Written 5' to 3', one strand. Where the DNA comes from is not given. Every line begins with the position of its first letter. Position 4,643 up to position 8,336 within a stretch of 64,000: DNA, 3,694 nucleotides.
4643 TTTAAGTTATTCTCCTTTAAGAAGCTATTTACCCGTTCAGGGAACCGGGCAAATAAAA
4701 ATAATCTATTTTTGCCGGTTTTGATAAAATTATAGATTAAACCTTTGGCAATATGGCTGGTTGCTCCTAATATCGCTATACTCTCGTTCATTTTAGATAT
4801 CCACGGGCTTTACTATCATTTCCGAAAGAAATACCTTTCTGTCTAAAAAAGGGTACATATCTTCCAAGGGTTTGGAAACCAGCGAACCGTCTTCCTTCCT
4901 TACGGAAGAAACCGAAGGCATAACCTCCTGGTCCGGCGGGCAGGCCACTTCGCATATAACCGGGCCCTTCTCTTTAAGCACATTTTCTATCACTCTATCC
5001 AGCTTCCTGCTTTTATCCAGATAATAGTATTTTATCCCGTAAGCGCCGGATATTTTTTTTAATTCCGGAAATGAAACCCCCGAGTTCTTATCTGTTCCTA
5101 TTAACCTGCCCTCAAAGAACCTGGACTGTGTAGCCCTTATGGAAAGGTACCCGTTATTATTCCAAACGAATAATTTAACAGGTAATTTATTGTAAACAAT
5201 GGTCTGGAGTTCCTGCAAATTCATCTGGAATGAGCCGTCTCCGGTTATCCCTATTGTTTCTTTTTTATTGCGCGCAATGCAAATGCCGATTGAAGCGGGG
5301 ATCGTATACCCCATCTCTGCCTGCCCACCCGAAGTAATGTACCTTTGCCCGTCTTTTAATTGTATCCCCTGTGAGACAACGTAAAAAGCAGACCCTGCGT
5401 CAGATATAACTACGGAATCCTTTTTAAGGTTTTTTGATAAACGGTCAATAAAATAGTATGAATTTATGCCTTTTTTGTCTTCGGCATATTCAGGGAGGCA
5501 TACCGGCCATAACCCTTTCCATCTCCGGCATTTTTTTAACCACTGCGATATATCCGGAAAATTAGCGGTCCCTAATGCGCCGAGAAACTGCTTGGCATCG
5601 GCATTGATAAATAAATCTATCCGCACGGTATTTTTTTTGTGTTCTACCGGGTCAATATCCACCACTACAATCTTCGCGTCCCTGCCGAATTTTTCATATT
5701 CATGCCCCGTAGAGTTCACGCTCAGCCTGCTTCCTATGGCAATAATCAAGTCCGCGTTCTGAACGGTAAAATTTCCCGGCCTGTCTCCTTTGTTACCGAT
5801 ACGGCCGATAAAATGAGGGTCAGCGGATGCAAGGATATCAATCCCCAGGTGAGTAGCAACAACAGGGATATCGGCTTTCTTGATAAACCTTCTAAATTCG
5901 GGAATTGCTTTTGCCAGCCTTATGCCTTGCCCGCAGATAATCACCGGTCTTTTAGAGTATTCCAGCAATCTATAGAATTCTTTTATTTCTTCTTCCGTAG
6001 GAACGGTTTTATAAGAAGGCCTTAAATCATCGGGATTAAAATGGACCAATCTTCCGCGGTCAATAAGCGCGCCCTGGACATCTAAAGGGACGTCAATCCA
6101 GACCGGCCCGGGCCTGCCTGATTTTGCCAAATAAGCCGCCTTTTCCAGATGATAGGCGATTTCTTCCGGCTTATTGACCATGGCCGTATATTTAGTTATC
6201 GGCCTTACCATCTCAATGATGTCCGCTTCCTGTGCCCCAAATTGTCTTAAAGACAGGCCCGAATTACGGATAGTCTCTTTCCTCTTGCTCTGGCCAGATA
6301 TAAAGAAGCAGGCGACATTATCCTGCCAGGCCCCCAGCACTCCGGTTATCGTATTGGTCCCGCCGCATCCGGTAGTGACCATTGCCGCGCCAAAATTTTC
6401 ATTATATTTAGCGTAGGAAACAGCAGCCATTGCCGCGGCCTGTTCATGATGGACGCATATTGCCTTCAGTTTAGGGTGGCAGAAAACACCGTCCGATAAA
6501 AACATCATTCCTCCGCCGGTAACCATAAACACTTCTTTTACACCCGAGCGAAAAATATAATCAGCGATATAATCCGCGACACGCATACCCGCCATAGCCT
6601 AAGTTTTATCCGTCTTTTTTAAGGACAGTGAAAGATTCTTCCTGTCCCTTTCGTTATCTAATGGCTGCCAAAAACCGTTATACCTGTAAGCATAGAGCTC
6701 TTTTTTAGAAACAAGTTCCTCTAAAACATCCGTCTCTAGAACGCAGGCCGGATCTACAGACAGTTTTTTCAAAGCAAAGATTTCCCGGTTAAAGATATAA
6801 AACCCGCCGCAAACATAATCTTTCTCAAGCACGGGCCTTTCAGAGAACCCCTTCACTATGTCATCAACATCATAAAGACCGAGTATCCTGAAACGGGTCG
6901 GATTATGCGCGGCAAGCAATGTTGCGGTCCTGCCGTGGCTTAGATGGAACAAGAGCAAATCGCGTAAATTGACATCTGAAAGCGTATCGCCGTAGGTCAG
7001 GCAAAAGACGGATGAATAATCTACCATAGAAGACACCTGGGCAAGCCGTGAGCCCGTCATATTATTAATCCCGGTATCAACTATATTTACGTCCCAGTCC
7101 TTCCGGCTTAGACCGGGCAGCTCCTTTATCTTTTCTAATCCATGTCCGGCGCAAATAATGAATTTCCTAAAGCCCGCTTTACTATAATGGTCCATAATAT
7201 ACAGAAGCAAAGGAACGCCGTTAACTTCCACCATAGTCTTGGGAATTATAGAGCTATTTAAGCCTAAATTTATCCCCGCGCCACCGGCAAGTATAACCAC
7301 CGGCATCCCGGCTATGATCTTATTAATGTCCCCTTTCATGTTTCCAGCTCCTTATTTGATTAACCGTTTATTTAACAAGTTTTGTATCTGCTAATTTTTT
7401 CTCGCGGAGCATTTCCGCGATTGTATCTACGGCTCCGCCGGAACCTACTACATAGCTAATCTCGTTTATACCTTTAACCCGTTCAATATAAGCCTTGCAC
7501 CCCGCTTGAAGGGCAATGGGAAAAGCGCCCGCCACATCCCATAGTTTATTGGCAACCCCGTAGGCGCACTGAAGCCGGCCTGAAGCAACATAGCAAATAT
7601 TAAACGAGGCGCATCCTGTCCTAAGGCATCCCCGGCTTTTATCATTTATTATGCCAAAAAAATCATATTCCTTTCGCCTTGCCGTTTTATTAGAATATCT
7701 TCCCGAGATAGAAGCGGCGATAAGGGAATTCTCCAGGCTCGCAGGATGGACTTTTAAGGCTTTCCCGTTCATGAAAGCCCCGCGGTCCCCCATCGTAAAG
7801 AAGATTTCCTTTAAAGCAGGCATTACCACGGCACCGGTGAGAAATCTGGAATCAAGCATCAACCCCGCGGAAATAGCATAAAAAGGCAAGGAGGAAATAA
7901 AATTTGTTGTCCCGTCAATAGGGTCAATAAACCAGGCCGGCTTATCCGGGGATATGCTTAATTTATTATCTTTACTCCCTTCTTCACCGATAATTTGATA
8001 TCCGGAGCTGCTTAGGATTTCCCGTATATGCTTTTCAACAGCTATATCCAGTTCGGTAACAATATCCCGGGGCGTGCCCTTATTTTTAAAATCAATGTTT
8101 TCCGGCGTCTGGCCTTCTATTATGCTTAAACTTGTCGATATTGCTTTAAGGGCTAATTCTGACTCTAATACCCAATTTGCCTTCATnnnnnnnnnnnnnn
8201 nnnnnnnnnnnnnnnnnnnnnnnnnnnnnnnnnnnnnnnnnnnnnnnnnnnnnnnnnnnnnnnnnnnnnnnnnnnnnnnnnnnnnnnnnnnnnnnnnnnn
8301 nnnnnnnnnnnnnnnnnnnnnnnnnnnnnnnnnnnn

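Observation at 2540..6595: ALS-like ThDP enzyme embedded in a CDP-3,6-dideoxyhexose pathway (yersiniose-like branched-chain sugar?)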

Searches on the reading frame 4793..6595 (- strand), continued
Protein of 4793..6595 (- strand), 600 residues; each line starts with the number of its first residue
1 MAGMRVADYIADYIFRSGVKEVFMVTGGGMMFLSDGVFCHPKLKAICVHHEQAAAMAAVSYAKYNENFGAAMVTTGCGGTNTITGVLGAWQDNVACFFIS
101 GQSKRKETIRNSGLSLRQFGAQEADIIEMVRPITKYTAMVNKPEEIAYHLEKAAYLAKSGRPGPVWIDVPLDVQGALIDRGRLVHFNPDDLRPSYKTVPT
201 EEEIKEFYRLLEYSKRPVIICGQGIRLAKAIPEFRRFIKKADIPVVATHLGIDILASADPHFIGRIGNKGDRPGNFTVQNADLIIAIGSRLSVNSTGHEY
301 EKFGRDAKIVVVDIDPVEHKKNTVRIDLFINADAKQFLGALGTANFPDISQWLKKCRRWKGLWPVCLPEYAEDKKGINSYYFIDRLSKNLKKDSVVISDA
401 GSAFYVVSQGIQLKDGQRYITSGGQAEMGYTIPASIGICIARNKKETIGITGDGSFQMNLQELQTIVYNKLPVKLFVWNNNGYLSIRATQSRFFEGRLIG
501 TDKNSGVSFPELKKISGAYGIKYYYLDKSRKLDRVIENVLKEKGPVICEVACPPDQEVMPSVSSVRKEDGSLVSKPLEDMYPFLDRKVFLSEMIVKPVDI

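Call 62: search_protein_families(library=ncbifam, proteins=[L086:8821-9999:+, L001:8827-9999:+, L007:8084-8824:+], max_evalue=1e-8)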
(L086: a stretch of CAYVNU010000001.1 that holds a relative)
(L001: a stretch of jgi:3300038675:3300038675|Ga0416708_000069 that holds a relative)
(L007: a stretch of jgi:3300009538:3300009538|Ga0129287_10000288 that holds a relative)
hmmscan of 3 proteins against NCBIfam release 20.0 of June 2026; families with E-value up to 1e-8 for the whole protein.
L086:8821-9999:+ (392 aa): 69 families (the best 25 are shown)
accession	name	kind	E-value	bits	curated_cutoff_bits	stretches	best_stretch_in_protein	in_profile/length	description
NF006229.0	PRK08361.1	equivalog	5.2e-100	335.2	624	1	29-390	30-390/391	aspartate aminotransferase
NF005816.0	PRK07682.1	equivalog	2.5e-96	322.7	620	1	23-390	20-385/390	aminotransferase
NF041364.1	GntC_guanitoxin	equivalog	1.9e-95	319.8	415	1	40-386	6-355/356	guanitoxin biosynthesis PLP-dependent (S)-gamma-hydroxy-L-arginine cyclodehydratase GntC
NF041091.1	asp_aminotase_Arch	equivalog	1.3e-90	304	550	1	18-388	13-375/376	aspartate aminotransferase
NF004770.0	PRK06108.1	subfamily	5.4e-90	302.1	422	1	22-390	26-394/396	pyridoxal phosphate-dependent aminotransferase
NF004975.0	PRK06348.1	equivalog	1.5e-87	294.1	549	1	17-386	14-381/384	pyridoxal phosphate-dependent aminotransferase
NF004769.0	PRK06107.1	equivalog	1.8e-84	283.9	617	1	19-389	20-399/402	aspartate transaminase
NF005817.0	PRK07683.1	equivalog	7.2e-84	281.7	575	1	22-390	18-383/387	aminotransferase A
NF006230.0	PRK08363.1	equivalog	2e-77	260.7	534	1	16-391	14-395/398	alanine aminotransferase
NF006756.0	PRK09276.1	subfamily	6.1e-75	252.5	507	1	20-387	19-385/387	LL-diaminopimelate aminotransferase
TIGR03540.1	DapC_direct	equivalog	1e-73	248.5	593.25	1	23-386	19-382/383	LL-diaminopimelate aminotransferase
NF005588.0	PRK07309.1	equivalog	9.5e-73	245.3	576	1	32-390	30-388/391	pyridoxal phosphate-dependent aminotransferase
NF006514.0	PRK08960.1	equivalog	2.3e-72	244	554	1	8-389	8-386/388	pyridoxal phosphate-dependent aminotransferase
NF005744.0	PRK07568.1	subfamily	5.7e-69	232.8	389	1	6-390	4-392/398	pyridoxal phosphate-dependent aminotransferase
NF005601.0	PRK07337.1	equivalog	3.5e-68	230.5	496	1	4-388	7-392/394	pyridoxal phosphate-dependent aminotransferase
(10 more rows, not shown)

L001:8827-9999:+ (390 aa): 67 families (the best 25 are shown)
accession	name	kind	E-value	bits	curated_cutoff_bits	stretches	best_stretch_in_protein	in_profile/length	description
NF006229.0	PRK08361.1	equivalog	1.7e-100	336.7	624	1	24-389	27-388/391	aspartate aminotransferase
NF005816.0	PRK07682.1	equivalog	1.2e-94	317.1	620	1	4-389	3-383/390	aminotransferase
NF041364.1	GntC_guanitoxin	equivalog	9.6e-93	310.9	415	1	42-387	6-355/356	guanitoxin biosynthesis PLP-dependent (S)-gamma-hydroxy-L-arginine cyclodehydratase GntC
NF041091.1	asp_aminotase_Arch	equivalog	9.5e-89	297.8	550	1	20-388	13-374/376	aspartate aminotransferase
NF005817.0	PRK07683.1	equivalog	6e-88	295.1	575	1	32-389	26-381/387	aminotransferase A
NF004770.0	PRK06108.1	subfamily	2.8e-87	293.1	422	1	33-389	35-392/396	pyridoxal phosphate-dependent aminotransferase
NF004975.0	PRK06348.1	equivalog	9.5e-85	284.9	549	1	21-387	16-381/384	pyridoxal phosphate-dependent aminotransferase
NF006756.0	PRK09276.1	subfamily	6.4e-83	278.8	507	1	20-387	16-384/387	LL-diaminopimelate aminotransferase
TIGR03540.1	DapC_direct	equivalog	2e-81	273.8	593.25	1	19-387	13-382/383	LL-diaminopimelate aminotransferase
NF006514.0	PRK08960.1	equivalog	2.1e-78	263.9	554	1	9-389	7-385/388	pyridoxal phosphate-dependent aminotransferase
NF004769.0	PRK06107.1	equivalog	4.6e-77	259.5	617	1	12-387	11-396/402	aspartate transaminase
NF005588.0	PRK07309.1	equivalog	1.9e-74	250.9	576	1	34-387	30-384/391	pyridoxal phosphate-dependent aminotransferase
NF005977.0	PRK08068.1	subfamily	6.2e-74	249.5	494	1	8-387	6-385/391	transaminase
NF006230.0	PRK08363.1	equivalog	3.4e-73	246.7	534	1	6-388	3-391/398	alanine aminotransferase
NF005601.0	PRK07337.1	equivalog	2.7e-72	244.1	496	1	5-389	6-392/394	pyridoxal phosphate-dependent aminotransferase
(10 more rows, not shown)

L007:8084-8824:+ (246 aa): 10 families
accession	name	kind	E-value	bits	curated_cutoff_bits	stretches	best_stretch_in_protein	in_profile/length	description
TIGR02651.1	RNase_Z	equivalog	1.4e-32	113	292.95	2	2-141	1-147/302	ribonuclease Z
NF000801.0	PRK00055.1-3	equivalog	1.6e-32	112.8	252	2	1-142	2-153/307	ribonuclease Z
NF000800.0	PRK00055.1-1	equivalog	5.4e-20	71.6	398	1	1-143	1-152/305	ribonuclease Z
NF041851.1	cyc_nuc_deg_phdiest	equivalog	8.1e-19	68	400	1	1-236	1-242/253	cyclic nucleotide-degrading phosphodiesterase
NF000805.0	PRK00055.2-3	equivalog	1e-16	61.1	416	1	144-240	199-294/307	ribonuclease Z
TIGR02649.1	true_RNase_BN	exception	3.3e-13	49.3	563.7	0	3-141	2-149/304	ribonuclease BN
NF000804.0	PRK00055.2-1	equivalog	3.8e-13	49.2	402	1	144-244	199-297/306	ribonuclease Z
TIGR03307.1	PhnP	equivalog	4.7e-11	42.5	272.25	1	21-211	39-222/249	phosphonate metabolism protein PhnP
NF002558.0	PRK02126.1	subfamily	3.2e-10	39.5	315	0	25-92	24-91/345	ribonuclease Z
NF041257.1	GntH_guanitoxin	equivalog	8.3e-09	34.8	333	0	1-88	13-110/374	guanitoxin biosynthesis MBL fold metallo-hydrolase GntH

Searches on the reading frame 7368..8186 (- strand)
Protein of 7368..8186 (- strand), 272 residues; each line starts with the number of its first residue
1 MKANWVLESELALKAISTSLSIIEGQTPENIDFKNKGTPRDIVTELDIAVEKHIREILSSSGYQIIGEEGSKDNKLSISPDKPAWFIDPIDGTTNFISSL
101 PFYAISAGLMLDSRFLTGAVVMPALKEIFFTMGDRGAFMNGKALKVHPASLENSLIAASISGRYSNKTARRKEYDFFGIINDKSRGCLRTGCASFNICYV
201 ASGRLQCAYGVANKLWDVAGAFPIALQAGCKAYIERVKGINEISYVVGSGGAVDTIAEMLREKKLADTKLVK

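Call 3: search_protein_families(library=pfam, proteins=[window:7368-8186:-])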
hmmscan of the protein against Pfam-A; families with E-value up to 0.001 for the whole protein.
window:7368-8186:- (272 aa): 1 family
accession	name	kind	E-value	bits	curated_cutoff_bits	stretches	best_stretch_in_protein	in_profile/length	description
PF00459.30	Inositol_P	-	2.7e-41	142.3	27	1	13-231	10-234/271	Inositol monophosphatase family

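Call 5: search_protein_families(library=ncbifam, proteins=[window:7368-8186:-])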
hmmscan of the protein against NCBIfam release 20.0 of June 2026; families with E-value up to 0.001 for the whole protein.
window:7368-8186:- (272 aa): 6 families
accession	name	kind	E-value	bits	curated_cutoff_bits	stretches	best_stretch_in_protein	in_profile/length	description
TIGR02067.1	his_9_HisN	equivalog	2.3e-29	102.7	275.15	1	33-239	26-226/252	histidinol-phosphatase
NF009321.0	PRK12676.1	equivalog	5.2e-24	84.7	264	1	28-231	29-225/264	bifunctional fructose-bisphosphatase/inositol-phosphate phosphatase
NF008027.1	PRK10757.1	equivalog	4e-23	81.7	332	1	25-230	23-225/267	inositol-1-monophosphatase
TIGR01331.1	bisphos_cysQ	equivalog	1.5e-17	64.1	228.8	1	30-233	25-225/250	3'(2'),5'-bisphosphate nucleotidase CysQ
NF008182.0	PRK10931.1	equivalog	8.4e-10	38.1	379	1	10-232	7-220/246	3'(2'),5'-bisphosphate nucleotidase CysQ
NF010678.0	PRK14076.1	equivalog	1.9e-09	36.9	493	1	28-230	30-246/570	bifunctional NADP phosphatase/NAD kinase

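Call 30: search_solved_structures(query=window:7368-8186:-, max_evalue=1e-10)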
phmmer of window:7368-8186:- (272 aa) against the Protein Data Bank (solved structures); distinct sequences matched with E-value up to 1e-10: 23.
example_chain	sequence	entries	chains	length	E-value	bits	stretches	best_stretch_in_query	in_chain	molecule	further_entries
2bji_A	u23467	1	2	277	1.3e-27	99.9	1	30-230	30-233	INOSITOL-1(OR 4)-MONOPHOSPHATASE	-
7vce_A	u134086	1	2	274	3.4e-26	95.3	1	32-229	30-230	Inositol monophosphatase 1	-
1awb_A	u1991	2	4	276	3.5e-26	95.2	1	32-229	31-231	MYO-INOSITOL MONOPHOSPHATASE | INOSITOL MONOPHOSPHATASE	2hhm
1ima_A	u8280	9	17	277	3.5e-26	95.2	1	32-229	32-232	INOSITOL MONOPHOSPHATASE | INOSITOL MONOPHOSPHATASE 1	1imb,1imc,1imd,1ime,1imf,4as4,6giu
6zk0_AAA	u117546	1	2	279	3.6e-26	95.2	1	32-229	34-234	Inositol monophosphatase 1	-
4as5_A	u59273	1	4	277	4.3e-25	91.6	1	29-229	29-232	INOSITOL MONOPHOSPHATASE 1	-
2q74_A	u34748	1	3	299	3.4e-23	85.4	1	34-255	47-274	Inositol-1-monophosphatase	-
9j90_B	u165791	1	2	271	1.6e-22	83.2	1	33-229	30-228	Nus factor SuhB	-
8wdq_A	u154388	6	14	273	1.6e-22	83.2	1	33-229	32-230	Nus factor SuhB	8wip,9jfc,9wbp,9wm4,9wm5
9vep_A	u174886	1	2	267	2.2e-22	82.8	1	24-230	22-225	Inositol-1-monophosphatase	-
2pcr_A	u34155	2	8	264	2.8e-21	79.1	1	29-243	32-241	Inositol-1-monophosphatase | Fructose-1,6-bisphosphatase/inositol-1-monophosphatase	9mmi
6tqn_T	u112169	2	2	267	1.3e-20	77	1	24-229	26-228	Inositol monophosphatase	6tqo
6ib7_A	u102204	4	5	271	1.3e-20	76.9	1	24-229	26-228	Inositol-1-monophosphatase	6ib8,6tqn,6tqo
2fvz_A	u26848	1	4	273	2e-20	76.3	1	28-229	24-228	Inositol monophosphatase 2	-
2czh_A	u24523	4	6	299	2.6e-20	76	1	27-229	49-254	Inositol monophosphatase 2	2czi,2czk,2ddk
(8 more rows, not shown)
